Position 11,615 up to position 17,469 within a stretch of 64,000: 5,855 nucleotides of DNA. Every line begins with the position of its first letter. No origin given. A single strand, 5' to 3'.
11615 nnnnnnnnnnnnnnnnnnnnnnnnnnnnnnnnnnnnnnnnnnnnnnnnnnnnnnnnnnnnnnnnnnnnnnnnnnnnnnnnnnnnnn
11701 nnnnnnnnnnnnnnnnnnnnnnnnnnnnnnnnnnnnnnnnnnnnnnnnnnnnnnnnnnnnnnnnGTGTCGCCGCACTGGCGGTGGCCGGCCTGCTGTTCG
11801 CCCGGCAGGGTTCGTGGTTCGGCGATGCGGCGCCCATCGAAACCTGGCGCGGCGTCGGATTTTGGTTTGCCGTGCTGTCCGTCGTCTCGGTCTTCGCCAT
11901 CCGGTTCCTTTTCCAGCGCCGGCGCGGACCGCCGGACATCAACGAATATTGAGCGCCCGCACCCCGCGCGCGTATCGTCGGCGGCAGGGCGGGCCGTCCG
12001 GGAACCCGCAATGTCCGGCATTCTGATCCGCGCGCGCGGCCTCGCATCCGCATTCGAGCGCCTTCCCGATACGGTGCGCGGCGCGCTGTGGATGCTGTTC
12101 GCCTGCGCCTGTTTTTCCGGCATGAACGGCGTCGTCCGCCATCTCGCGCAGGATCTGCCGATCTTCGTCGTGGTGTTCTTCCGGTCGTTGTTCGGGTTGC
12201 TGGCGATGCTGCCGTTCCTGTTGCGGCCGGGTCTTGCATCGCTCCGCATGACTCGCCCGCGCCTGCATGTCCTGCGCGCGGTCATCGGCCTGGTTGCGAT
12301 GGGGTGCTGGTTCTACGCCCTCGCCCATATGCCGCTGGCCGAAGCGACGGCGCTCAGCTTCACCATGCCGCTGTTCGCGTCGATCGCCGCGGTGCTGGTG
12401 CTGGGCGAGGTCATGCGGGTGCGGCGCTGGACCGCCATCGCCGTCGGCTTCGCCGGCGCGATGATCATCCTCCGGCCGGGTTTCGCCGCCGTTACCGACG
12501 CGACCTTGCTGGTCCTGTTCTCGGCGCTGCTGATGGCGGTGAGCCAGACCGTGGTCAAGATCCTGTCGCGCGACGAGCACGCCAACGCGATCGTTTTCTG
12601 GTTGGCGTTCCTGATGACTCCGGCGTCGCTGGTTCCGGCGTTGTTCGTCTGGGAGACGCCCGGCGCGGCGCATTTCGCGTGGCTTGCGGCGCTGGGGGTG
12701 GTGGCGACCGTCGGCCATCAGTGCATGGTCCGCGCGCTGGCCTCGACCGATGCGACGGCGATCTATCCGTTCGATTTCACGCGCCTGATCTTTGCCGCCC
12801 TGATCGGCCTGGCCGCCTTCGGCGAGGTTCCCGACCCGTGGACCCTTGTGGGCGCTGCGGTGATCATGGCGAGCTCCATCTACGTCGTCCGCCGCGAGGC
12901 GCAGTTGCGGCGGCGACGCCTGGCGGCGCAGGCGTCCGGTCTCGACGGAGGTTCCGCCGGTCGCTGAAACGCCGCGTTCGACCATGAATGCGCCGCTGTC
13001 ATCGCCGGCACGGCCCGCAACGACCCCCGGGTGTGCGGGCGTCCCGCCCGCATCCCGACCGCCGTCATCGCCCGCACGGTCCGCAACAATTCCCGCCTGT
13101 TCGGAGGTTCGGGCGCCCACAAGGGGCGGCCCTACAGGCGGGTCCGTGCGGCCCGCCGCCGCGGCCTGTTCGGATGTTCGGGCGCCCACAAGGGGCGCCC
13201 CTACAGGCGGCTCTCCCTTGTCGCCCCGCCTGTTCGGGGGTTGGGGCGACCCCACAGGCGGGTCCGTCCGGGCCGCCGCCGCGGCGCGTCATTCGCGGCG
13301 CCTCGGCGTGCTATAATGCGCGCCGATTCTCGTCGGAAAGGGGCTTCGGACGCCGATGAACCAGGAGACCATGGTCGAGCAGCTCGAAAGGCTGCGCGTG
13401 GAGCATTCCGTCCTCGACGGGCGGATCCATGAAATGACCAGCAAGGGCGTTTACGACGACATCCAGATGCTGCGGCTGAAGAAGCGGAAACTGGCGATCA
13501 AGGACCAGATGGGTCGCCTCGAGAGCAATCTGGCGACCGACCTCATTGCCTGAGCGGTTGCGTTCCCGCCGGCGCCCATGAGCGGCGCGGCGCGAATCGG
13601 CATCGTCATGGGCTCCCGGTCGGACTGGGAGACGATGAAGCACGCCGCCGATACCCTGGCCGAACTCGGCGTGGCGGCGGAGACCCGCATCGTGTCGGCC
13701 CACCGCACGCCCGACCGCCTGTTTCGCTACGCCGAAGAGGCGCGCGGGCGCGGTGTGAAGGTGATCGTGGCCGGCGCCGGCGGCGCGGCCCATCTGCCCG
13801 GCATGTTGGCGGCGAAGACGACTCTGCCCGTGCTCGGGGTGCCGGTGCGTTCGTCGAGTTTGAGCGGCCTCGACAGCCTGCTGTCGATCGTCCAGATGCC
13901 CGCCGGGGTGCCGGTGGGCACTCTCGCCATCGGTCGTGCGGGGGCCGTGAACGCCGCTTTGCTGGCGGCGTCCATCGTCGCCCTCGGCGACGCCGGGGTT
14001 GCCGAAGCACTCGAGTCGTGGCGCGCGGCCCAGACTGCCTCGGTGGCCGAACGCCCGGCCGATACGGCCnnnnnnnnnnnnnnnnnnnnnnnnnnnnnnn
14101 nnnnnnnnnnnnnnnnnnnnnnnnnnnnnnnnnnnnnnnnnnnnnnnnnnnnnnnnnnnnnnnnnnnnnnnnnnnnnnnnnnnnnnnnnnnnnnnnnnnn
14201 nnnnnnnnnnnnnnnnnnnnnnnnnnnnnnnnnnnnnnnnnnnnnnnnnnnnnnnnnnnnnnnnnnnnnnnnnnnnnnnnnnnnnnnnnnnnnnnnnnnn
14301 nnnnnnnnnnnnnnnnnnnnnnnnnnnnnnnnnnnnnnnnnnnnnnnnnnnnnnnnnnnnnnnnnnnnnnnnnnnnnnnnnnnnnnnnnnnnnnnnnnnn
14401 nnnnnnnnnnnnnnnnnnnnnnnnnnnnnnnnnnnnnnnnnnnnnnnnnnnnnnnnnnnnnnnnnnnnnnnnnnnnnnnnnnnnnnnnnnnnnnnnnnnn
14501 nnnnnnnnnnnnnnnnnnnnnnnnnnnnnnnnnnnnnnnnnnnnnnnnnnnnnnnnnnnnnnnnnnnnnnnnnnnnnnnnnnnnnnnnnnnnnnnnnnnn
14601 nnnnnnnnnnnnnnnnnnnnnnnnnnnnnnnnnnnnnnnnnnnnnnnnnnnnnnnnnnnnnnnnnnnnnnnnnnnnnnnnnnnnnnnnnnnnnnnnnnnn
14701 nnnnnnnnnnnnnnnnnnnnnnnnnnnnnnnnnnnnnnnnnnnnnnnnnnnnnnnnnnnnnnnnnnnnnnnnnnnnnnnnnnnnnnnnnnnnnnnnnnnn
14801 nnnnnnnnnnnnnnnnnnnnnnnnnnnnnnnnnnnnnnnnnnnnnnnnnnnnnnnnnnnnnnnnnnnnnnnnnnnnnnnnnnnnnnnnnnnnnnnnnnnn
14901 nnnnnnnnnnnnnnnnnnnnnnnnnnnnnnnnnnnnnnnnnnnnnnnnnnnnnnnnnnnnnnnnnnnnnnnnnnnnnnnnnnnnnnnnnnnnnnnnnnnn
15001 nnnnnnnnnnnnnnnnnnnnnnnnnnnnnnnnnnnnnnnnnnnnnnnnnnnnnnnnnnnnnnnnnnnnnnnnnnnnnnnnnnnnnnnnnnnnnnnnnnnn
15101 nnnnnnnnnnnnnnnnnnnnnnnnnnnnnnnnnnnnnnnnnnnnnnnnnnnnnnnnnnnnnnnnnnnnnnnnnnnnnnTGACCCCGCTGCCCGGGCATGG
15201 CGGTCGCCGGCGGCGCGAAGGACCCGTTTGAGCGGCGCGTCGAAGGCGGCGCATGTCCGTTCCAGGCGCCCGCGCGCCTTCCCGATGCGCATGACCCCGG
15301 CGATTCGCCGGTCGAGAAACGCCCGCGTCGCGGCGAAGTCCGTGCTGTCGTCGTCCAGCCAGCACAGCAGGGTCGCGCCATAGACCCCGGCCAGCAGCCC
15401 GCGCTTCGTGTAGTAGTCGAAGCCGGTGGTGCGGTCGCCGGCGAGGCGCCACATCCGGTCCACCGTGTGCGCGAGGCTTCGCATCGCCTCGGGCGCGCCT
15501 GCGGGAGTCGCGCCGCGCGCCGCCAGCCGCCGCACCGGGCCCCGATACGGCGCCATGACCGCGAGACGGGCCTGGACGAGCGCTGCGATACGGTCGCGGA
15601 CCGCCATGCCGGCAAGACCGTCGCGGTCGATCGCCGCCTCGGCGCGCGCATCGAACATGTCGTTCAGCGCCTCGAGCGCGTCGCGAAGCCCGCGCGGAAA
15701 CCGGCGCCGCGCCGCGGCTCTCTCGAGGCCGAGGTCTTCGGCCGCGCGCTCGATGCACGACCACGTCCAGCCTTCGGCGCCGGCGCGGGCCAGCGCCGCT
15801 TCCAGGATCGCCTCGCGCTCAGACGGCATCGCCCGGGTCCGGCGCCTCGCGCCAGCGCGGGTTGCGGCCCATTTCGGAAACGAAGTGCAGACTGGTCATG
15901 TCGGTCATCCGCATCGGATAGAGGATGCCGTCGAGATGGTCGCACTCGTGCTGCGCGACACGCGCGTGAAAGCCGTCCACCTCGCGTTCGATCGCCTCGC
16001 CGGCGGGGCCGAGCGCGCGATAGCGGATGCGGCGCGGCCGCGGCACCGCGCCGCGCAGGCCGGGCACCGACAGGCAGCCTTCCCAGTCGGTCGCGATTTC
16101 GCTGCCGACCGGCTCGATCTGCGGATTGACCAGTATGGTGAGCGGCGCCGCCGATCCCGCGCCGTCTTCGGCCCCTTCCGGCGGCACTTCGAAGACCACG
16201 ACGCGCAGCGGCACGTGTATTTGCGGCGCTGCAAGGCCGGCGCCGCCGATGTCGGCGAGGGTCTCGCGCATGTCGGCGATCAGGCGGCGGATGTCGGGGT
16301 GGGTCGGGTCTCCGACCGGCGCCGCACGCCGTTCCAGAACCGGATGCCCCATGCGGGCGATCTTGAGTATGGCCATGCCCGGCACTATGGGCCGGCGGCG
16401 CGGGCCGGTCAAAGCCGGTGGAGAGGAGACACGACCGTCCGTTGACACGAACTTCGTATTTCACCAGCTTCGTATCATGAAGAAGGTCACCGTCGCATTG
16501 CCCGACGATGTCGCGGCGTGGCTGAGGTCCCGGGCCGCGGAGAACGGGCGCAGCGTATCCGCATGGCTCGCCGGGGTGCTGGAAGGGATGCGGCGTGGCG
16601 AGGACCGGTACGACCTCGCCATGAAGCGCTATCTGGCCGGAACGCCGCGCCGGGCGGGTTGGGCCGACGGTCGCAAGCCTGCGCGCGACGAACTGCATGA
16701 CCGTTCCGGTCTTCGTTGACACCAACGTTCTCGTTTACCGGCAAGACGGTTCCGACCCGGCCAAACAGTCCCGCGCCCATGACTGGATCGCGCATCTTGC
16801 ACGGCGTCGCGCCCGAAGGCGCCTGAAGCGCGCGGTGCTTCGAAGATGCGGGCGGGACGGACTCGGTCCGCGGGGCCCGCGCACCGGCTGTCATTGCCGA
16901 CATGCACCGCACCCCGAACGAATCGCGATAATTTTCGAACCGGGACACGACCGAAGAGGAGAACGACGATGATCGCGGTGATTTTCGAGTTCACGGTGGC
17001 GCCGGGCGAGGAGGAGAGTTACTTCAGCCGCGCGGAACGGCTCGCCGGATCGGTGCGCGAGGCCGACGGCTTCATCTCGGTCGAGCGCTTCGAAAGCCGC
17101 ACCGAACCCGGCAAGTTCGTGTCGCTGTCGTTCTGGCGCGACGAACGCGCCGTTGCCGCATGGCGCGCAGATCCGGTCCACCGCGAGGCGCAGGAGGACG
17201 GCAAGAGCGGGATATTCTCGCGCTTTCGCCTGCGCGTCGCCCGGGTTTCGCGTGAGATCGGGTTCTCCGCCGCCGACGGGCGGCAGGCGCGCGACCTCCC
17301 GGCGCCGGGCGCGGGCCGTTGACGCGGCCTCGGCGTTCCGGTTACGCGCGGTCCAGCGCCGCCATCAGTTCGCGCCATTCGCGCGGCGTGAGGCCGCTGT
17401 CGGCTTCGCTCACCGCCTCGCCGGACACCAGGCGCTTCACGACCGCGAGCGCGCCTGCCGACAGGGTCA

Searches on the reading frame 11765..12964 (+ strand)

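Call 35: search_protein_families(library=pfam, proteins=[window:11765-12964:+], max_evalue=0.01)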
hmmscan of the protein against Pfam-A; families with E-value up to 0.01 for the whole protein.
window:11765-12964:+ (400 aa): 1 family
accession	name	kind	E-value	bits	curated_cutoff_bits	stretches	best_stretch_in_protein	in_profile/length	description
PF00892.27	EamA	-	5.5e-33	114.6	28.2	2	105-236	2-134/135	EamA-like transporter family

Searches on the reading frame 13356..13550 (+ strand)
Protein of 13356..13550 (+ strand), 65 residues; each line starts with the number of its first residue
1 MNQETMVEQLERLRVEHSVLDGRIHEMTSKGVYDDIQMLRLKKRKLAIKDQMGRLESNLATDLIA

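Call 35: search_protein_families(library=pfam, proteins=[window:13356-13550:+], max_evalue=0.01)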
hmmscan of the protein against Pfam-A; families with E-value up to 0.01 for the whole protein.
window:13356-13550:+ (65 aa): 1 family
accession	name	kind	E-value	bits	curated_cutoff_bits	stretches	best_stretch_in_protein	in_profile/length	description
PF04325.18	DUF465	-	1.9e-13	50.6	25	1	10-56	1-48/48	Protein of unknown function (DUF465)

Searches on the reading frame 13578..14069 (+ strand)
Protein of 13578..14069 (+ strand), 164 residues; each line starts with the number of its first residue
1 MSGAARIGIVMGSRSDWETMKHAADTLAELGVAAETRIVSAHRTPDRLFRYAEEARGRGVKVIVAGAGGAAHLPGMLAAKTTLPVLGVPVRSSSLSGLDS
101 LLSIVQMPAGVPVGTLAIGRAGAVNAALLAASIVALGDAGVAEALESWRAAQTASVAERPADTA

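Call 35: search_protein_families(library=pfam, proteins=[window:13578-14069:+], max_evalue=0.01)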
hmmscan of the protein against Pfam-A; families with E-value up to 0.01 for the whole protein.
window:13578-14069:+ (164 aa): 2 families
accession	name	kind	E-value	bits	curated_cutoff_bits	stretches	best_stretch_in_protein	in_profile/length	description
PF00731.26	AIRC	-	1.2e-62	210.2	30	1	7-153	2-146/148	AIR carboxylase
PF13685.12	Fe-ADH_2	-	0.008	16.6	28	0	4-97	19-112/149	Iron-containing alcohol dehydrogenase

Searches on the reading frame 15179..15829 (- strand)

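Call 35: search_protein_families(library=pfam, proteins=[window:15179-15829:-], max_evalue=0.01)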
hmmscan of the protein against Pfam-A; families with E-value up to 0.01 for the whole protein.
window:15179-15829:- (217 aa): 1 family
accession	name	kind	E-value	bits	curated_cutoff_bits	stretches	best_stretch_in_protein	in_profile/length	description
PF08511.16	COQ9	-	1.8e-27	95.2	20.5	1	112-183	1-72/72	COQ9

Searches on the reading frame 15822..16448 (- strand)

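Call 35: search_protein_families(library=pfam, proteins=[window:15822-16448:-], max_evalue=0.01)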
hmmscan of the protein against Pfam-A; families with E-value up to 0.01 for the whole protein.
window:15822-16448:- (209 aa): 1 family
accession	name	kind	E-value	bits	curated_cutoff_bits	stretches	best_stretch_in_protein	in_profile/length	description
PF01327.26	Pep_deformylase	-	9.4e-47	158.9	22.8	1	28-184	2-153/156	Polypeptide deformylase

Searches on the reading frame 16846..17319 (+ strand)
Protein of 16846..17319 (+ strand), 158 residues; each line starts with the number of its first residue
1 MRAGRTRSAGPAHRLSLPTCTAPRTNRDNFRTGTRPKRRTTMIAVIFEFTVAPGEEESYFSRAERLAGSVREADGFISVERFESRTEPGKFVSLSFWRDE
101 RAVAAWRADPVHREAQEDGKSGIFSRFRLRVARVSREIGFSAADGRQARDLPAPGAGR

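Call 35: search_protein_families(library=pfam, proteins=[window:16846-17319:+], max_evalue=0.01)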
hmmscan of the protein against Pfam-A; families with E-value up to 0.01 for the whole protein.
window:16846-17319:+ (158 aa): 1 family
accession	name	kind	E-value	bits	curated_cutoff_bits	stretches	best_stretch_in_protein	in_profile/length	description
PF03992.22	ABM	-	5.8e-18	65.3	23.1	1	42-117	1-77/78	Antibiotic biosynthesis monooxygenase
